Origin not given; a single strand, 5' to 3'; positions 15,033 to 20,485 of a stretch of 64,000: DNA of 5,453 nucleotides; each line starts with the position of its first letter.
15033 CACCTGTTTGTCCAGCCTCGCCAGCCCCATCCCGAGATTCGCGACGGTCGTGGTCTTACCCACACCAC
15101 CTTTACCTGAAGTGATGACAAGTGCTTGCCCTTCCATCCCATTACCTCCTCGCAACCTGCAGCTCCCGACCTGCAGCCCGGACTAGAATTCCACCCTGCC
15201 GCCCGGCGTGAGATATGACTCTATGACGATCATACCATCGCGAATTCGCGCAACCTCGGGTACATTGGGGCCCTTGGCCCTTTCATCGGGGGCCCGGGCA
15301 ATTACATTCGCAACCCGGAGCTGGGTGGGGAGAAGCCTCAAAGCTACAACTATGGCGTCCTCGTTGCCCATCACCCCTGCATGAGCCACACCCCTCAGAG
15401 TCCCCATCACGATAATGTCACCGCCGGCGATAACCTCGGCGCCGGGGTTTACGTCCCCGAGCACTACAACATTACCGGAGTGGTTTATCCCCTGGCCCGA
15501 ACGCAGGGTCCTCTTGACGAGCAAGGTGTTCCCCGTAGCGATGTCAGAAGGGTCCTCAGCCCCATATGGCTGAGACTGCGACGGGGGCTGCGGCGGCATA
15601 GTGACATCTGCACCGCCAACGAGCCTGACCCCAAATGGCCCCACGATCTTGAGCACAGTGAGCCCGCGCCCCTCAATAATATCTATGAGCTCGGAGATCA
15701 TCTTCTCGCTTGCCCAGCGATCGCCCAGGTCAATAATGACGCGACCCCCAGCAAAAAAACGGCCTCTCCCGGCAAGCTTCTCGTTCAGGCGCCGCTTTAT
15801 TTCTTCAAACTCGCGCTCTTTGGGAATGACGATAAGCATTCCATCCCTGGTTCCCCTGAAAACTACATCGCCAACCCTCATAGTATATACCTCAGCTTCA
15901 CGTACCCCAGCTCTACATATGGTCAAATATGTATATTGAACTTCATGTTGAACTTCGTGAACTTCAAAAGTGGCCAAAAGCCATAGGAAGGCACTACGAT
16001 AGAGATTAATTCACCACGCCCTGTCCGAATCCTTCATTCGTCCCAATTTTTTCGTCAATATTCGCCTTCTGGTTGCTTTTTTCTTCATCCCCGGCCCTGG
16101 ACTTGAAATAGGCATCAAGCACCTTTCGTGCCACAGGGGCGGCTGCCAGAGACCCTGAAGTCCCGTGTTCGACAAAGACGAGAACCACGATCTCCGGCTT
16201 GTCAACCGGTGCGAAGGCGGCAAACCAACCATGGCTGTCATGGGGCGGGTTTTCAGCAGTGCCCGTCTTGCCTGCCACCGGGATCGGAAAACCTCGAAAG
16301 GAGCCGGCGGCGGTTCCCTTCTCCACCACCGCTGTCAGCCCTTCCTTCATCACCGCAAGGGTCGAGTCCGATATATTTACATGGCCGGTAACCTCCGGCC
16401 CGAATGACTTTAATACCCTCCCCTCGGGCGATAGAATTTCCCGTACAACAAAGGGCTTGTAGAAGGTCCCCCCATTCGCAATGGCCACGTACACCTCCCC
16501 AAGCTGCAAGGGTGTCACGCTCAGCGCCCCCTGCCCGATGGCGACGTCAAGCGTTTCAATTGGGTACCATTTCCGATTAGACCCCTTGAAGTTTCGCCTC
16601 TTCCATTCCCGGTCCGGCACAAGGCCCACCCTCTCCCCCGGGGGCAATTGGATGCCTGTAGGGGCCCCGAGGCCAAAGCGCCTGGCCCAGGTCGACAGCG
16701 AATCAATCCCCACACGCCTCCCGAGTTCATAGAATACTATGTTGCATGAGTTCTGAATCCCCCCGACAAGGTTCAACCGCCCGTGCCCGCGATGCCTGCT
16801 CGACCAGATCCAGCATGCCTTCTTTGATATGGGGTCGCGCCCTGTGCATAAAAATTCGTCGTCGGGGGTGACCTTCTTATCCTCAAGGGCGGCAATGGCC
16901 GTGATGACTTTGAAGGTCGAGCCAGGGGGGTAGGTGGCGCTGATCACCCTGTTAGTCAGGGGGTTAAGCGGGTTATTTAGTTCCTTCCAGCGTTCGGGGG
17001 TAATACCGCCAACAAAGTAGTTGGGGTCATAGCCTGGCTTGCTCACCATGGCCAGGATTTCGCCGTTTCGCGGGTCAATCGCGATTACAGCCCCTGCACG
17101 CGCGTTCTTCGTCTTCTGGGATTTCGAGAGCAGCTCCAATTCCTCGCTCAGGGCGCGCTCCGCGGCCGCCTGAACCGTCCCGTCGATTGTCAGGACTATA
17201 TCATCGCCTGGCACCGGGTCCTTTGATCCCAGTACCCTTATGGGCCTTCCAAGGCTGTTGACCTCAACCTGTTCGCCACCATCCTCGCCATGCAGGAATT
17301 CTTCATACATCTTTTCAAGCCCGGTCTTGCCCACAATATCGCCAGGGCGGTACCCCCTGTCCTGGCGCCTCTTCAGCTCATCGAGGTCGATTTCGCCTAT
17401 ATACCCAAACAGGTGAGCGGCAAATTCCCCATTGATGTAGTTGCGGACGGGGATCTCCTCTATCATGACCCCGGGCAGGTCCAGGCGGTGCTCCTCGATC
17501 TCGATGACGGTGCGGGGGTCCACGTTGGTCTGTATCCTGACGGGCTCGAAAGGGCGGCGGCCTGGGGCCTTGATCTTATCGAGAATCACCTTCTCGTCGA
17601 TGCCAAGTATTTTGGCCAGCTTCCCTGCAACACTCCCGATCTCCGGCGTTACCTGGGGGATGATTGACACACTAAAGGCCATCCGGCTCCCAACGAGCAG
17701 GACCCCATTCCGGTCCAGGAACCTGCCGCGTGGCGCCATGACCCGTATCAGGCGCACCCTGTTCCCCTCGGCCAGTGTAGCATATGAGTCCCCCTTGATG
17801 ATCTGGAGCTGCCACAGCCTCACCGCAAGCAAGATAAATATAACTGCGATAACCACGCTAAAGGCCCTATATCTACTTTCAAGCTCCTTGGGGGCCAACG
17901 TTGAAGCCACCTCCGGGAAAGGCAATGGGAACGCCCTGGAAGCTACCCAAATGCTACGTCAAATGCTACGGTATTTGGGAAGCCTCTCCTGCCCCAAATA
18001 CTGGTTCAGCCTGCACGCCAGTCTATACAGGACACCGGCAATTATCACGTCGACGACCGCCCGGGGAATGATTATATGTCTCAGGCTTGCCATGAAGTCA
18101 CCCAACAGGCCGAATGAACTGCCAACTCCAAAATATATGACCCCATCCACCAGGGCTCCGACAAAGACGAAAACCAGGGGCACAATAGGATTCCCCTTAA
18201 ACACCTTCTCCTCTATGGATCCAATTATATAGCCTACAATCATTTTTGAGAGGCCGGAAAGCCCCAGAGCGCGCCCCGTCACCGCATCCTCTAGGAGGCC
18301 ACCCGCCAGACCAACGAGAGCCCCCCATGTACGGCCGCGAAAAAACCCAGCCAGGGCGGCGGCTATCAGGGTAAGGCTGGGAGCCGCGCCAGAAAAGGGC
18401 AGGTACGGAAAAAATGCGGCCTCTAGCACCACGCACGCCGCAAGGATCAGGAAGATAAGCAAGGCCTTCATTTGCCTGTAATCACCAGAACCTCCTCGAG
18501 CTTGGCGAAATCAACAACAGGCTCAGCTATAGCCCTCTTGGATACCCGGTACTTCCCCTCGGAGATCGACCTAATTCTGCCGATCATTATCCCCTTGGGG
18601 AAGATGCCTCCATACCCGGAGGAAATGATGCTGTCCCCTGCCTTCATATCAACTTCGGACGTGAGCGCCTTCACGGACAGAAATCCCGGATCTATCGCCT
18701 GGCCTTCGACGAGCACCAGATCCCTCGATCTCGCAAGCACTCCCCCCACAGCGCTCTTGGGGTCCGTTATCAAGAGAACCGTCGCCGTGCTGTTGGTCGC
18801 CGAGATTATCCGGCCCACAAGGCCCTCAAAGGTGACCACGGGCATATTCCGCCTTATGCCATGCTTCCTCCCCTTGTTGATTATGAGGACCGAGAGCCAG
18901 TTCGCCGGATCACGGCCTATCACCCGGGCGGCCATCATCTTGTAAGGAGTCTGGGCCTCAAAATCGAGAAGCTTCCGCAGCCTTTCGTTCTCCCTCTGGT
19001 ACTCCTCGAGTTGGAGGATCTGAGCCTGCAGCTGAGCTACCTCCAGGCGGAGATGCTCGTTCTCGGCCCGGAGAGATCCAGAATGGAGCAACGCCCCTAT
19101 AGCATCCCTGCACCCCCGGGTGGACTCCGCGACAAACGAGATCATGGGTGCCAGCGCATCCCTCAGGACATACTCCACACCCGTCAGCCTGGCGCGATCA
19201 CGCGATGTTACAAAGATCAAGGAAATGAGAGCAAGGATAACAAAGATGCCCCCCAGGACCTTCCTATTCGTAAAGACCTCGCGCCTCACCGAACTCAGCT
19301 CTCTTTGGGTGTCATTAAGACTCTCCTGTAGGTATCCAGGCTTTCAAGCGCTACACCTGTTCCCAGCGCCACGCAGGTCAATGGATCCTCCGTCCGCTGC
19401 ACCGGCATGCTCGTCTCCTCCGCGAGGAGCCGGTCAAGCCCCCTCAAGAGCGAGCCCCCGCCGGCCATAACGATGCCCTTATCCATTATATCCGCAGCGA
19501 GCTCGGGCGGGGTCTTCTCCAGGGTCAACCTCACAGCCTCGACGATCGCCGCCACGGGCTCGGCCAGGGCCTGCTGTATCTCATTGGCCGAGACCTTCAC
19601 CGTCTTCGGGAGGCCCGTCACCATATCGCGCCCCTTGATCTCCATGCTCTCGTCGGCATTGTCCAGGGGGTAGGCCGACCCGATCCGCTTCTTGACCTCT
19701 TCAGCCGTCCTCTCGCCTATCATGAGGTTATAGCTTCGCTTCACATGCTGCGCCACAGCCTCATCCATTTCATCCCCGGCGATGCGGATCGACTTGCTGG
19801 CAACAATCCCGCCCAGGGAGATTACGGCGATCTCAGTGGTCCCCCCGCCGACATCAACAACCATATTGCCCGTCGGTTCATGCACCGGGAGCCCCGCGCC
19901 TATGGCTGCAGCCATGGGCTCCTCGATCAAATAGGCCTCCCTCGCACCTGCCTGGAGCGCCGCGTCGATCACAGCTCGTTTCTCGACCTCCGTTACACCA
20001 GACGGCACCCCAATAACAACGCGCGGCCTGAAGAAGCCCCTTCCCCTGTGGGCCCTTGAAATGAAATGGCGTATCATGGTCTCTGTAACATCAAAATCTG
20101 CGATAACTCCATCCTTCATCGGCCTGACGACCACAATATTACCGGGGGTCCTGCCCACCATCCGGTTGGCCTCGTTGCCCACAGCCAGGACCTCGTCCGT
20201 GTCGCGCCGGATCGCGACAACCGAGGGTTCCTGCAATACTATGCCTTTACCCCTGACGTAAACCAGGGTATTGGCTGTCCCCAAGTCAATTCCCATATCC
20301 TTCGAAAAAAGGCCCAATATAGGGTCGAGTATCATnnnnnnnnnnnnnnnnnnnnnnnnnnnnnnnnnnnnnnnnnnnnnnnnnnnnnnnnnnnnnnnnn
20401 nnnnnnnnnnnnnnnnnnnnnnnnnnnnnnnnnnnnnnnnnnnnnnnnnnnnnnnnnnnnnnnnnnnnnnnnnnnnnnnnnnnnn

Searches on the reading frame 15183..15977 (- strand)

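Call 40: search_protein_families(library=pfam, proteins=[window:15183-15977:-], max_evalue=0.00001)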
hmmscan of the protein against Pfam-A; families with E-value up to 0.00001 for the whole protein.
window:15183-15977:- (264 aa): 3 families
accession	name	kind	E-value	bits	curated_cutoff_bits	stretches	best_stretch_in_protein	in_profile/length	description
PF03775.22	MinC_C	-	2.6e-34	117.7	33.2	1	154-253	2-102/102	Septum formation inhibitor MinC, C-terminal domain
PF05209.18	MinC_N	-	6.1e-13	49.1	27.3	1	38-107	1-70/71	Septum formation inhibitor MinC, N-terminal domain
PF22642.1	MinC_N_1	-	1.3e-09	38.6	27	1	38-104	1-70/78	Cell-division inhibitor MinC, N-terminal domain-like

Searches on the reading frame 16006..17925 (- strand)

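Call 41: search_protein_families(library=pfam, proteins=[window:16006-17925:-], max_evalue=0.00001)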
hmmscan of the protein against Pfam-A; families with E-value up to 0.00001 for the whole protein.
window:16006-17925:- (639 aa): 2 families
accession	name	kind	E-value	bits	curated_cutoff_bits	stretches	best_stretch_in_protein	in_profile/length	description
PF00905.27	Transpeptidase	-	1e-67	228.9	22.1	1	278-603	1-298/299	Penicillin binding protein transpeptidase domain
PF03717.20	PBP_dimer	-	3.3e-49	168.2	24.4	1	63-231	3-178/180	Penicillin-binding Protein dimerisation domain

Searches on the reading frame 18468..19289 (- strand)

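Call 41: search_protein_families(library=pfam, proteins=[window:18468-19289:-], max_evalue=0.00001)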
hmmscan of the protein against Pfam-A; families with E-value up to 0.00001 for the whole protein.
window:18468-19289:- (273 aa): 1 family
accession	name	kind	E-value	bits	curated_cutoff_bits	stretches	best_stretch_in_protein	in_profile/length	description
PF04085.20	MreC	-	1.3e-44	151.9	28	1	123-271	1-147/147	Rod shape-determining protein MreC, barrel core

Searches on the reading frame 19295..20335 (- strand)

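Call 41: search_protein_families(library=pfam, proteins=[window:19295-20335:-], max_evalue=0.00001)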
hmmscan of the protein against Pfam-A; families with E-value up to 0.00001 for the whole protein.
window:19295-20335:- (346 aa): 4 families
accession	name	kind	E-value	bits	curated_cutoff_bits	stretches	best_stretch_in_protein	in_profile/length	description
PF06723.19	MreB_Mbl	-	1.7e-153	510.7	27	1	11-336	1-325/327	MreB/Mbl protein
PF14450.12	FtsA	-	1.3e-13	51.8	31.8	1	158-316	1-111/127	Cell division protein FtsA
PF00022.25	Actin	-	4.3e-12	45.8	27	1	37-216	31-210/410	Actin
PF00012.26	HSP70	-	6.7e-11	41.6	20.6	1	105-326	135-368/599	Hsp70 protein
